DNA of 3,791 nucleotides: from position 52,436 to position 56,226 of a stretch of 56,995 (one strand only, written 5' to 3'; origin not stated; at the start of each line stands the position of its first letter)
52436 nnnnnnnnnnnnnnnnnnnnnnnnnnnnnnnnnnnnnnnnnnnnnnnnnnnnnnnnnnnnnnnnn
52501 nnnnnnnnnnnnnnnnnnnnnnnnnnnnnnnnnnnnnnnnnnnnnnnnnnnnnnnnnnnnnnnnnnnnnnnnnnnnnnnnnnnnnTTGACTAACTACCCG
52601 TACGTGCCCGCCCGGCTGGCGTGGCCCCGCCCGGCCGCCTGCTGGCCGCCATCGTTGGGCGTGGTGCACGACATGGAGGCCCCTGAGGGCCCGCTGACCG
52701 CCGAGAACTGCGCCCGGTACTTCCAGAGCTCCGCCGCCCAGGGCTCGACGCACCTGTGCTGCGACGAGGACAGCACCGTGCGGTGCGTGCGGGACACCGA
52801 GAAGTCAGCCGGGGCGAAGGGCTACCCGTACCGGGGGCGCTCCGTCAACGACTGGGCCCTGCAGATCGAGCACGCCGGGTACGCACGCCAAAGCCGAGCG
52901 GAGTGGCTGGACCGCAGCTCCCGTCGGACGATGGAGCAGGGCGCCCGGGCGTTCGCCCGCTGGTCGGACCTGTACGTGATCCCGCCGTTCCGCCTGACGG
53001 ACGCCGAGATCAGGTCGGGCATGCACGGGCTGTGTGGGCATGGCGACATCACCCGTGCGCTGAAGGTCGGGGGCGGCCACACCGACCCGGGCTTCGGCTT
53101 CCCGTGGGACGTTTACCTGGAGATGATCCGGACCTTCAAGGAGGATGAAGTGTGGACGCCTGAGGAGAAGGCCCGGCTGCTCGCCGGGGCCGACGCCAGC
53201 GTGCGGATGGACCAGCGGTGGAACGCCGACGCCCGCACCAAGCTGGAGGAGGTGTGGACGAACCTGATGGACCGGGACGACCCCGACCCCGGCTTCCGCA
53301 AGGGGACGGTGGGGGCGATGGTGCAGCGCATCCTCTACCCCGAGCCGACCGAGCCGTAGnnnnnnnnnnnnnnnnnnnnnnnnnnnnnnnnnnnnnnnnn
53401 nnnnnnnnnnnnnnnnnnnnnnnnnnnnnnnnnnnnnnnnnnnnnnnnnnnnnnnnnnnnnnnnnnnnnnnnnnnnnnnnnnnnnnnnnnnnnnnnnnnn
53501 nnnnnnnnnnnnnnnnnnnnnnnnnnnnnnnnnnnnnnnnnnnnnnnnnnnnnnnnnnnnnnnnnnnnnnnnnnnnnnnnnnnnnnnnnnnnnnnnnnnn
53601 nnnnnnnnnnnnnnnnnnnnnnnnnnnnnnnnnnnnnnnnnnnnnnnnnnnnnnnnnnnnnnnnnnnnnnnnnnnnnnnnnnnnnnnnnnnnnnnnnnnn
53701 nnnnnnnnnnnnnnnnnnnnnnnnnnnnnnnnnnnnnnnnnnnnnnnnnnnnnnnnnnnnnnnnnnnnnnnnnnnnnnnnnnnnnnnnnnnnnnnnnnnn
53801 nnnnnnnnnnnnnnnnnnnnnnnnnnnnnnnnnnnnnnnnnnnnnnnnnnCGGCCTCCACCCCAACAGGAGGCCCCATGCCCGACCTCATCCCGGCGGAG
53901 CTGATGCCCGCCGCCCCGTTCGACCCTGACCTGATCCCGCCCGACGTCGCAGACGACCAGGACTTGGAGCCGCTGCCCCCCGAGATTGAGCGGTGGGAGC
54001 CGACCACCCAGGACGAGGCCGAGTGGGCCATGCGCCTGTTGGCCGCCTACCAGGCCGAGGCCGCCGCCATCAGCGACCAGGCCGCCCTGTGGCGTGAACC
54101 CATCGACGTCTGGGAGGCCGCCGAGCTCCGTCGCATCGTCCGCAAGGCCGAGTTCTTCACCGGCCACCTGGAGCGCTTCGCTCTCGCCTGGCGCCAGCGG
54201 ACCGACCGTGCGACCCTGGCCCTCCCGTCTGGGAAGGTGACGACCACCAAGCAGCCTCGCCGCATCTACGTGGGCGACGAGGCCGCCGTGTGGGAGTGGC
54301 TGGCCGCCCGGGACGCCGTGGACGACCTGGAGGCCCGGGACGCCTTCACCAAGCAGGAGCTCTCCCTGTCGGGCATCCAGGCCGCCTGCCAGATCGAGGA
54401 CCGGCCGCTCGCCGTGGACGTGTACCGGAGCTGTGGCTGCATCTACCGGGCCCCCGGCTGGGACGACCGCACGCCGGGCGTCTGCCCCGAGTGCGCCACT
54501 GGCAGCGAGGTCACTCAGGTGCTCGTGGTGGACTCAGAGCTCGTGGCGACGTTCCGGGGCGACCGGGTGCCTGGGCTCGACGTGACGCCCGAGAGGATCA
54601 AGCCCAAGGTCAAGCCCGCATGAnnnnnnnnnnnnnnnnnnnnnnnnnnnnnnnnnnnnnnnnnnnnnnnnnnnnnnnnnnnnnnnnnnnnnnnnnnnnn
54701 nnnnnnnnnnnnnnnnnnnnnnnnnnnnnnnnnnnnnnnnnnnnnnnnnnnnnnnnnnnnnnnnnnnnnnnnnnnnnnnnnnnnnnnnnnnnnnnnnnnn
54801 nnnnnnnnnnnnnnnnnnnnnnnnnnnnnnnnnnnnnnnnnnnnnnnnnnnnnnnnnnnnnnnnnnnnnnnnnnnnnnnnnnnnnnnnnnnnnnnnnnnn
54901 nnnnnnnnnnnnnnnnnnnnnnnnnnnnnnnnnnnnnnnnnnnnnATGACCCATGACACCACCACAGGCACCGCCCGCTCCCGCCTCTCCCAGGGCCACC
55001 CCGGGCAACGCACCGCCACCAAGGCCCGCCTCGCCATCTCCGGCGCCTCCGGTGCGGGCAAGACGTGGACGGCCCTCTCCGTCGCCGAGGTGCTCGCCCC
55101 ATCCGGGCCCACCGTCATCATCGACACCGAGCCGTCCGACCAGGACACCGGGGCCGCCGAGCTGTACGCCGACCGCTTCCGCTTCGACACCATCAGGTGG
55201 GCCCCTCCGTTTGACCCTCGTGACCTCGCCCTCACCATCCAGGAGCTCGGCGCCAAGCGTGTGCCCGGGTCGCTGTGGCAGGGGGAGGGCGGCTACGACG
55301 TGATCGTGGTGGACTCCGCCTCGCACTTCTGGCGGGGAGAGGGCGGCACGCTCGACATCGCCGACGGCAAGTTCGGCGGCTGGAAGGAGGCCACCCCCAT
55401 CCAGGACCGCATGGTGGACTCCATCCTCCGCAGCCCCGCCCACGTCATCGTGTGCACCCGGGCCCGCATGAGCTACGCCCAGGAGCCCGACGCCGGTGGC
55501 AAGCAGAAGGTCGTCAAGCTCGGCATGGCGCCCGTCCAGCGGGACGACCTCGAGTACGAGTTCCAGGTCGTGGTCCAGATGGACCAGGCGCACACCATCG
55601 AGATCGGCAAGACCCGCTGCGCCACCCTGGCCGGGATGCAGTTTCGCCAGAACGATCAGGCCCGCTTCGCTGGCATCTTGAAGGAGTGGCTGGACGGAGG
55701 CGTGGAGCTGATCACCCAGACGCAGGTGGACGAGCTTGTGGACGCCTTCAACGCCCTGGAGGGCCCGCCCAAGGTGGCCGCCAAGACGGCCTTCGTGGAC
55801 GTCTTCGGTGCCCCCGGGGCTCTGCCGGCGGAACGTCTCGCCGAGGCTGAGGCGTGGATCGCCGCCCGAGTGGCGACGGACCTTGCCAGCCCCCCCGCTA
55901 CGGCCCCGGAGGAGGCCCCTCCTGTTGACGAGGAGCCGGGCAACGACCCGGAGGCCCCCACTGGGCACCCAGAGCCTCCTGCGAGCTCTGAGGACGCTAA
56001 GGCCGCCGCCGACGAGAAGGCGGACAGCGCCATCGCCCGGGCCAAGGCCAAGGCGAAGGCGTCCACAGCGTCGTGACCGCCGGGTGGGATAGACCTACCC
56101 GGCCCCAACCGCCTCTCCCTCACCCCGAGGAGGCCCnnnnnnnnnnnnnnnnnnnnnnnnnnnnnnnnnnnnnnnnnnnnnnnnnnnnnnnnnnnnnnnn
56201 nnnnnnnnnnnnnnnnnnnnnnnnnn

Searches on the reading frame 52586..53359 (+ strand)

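Call 64: search_protein_families(library=pfam, proteins=[window:52586-53359:+], max_evalue=0.001)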
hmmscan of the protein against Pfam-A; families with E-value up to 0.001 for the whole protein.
window:52586-53359:+ (257 aa): 1 family
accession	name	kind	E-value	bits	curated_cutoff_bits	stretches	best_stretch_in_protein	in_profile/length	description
PF01510.30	Amidase_2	-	1.5e-08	35.4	26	1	21-169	4-130/131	N-acetylmuramoyl-L-alanine amidase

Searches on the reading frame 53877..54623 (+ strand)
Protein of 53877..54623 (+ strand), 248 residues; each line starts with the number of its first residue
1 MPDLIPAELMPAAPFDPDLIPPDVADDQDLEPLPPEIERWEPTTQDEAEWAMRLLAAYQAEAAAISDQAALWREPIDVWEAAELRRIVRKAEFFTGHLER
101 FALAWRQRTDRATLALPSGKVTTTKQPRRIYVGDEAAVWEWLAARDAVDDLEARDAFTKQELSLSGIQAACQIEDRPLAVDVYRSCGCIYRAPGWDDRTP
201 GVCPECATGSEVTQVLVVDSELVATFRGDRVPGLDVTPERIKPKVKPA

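Call 64: search_protein_families(library=pfam, proteins=[window:53877-54623:+], max_evalue=0.001)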
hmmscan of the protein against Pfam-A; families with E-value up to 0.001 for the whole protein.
window:53877-54623:+ (248 aa): 1 family
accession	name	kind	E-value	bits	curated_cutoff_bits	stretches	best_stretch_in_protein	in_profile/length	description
PF07352.17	Phage_Mu_Gam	-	5.3e-10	39.9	28.3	1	46-157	2-119/149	Bacteriophage Mu Gam like protein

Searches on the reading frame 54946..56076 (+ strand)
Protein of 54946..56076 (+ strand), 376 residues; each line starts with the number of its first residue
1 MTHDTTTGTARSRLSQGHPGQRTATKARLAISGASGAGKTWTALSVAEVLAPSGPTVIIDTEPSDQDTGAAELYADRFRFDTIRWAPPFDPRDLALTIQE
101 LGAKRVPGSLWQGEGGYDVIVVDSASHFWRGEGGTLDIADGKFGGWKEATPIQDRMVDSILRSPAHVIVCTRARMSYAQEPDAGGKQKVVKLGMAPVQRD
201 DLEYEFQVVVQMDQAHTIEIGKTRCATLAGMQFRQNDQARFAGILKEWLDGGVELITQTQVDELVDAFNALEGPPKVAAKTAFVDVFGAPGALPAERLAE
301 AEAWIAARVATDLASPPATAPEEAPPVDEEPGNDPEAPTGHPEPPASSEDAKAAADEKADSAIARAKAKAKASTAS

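Call 64: search_protein_families(library=pfam, proteins=[window:54946-56076:+], max_evalue=0.001)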
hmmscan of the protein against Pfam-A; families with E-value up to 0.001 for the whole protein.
window:54946-56076:+ (376 aa): 1 family
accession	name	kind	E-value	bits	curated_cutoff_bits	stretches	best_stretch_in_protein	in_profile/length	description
PF13479.12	AAA_24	-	2.1e-14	54.3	27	1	26-222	2-175/195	AAA domain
